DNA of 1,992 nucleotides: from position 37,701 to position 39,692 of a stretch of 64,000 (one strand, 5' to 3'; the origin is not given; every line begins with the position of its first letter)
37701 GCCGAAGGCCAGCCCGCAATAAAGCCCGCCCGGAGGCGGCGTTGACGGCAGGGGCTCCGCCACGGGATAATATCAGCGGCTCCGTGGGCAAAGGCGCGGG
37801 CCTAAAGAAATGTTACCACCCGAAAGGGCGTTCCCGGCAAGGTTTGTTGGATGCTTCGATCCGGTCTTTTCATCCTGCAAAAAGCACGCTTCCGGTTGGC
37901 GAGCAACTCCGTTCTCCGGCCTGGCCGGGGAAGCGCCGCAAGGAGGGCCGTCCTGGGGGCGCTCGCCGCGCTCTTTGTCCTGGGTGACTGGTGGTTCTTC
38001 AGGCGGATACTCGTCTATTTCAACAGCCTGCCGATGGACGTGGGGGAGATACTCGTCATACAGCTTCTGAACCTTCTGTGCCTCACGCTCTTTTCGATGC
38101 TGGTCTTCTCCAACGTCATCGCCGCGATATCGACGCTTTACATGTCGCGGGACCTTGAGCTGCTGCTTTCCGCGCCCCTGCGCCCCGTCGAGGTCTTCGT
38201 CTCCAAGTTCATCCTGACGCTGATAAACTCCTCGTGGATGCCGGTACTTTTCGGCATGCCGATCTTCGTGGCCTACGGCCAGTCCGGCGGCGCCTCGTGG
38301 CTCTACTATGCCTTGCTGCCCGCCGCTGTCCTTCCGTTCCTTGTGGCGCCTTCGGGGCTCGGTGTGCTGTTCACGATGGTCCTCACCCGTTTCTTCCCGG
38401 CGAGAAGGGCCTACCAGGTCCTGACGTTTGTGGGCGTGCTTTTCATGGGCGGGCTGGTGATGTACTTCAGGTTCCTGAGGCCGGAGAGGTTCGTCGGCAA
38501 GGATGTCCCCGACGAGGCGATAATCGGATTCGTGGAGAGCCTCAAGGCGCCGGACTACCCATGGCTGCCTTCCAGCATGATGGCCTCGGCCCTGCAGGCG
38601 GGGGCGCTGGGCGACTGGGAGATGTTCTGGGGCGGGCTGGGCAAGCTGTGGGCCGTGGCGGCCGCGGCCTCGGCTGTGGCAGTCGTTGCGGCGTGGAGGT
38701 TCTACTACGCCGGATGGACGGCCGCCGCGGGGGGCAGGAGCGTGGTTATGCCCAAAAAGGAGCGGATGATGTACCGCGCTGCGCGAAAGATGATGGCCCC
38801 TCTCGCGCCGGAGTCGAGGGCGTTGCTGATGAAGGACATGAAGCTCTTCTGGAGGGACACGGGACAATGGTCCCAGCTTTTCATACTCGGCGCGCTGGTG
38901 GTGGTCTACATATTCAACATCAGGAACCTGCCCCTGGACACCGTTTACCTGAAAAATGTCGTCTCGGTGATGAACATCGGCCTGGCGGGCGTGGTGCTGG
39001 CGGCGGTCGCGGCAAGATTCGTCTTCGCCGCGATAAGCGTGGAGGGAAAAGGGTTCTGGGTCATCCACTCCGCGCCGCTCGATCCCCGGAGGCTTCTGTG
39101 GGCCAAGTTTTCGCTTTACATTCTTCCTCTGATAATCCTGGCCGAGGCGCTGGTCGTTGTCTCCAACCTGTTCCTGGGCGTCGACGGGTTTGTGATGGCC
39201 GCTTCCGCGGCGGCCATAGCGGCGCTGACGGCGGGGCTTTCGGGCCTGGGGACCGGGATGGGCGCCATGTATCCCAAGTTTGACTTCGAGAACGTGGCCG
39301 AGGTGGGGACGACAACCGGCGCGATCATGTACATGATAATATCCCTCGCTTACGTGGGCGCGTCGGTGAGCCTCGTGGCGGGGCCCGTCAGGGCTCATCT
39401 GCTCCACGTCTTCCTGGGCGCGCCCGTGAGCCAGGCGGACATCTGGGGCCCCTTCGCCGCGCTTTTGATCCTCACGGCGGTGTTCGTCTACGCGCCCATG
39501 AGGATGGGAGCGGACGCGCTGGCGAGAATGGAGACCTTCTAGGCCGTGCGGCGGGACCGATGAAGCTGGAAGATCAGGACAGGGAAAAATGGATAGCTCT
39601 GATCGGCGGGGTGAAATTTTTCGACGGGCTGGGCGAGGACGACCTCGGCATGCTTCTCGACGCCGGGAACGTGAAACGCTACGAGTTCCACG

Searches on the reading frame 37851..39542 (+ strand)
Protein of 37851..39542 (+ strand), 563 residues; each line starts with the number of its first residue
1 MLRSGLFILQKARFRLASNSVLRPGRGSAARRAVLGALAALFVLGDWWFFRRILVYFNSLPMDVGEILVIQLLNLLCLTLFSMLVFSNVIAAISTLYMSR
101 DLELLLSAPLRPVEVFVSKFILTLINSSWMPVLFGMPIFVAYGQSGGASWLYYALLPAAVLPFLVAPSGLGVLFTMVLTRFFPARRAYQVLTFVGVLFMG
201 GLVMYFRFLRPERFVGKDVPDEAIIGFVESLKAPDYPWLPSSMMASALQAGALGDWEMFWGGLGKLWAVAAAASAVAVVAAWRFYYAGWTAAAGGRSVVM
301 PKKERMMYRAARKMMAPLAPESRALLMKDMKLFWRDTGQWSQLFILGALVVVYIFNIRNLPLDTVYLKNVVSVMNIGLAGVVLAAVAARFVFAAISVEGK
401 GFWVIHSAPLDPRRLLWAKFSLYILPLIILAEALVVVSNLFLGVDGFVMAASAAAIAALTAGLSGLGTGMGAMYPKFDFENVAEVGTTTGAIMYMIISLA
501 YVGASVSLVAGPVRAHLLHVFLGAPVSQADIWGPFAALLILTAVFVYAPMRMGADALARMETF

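Call 38: search_protein_families(library=pfam, proteins=[window:37851-39542:+], max_evalue=0.01)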
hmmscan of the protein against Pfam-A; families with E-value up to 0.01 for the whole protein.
window:37851-39542:+ (563 aa): 1 family
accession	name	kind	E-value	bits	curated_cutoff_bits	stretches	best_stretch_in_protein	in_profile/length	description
PF16949.11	ABC_tran_2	-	4.1e-135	452.1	25.7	1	27-561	5-541/542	Putative ATP-binding cassette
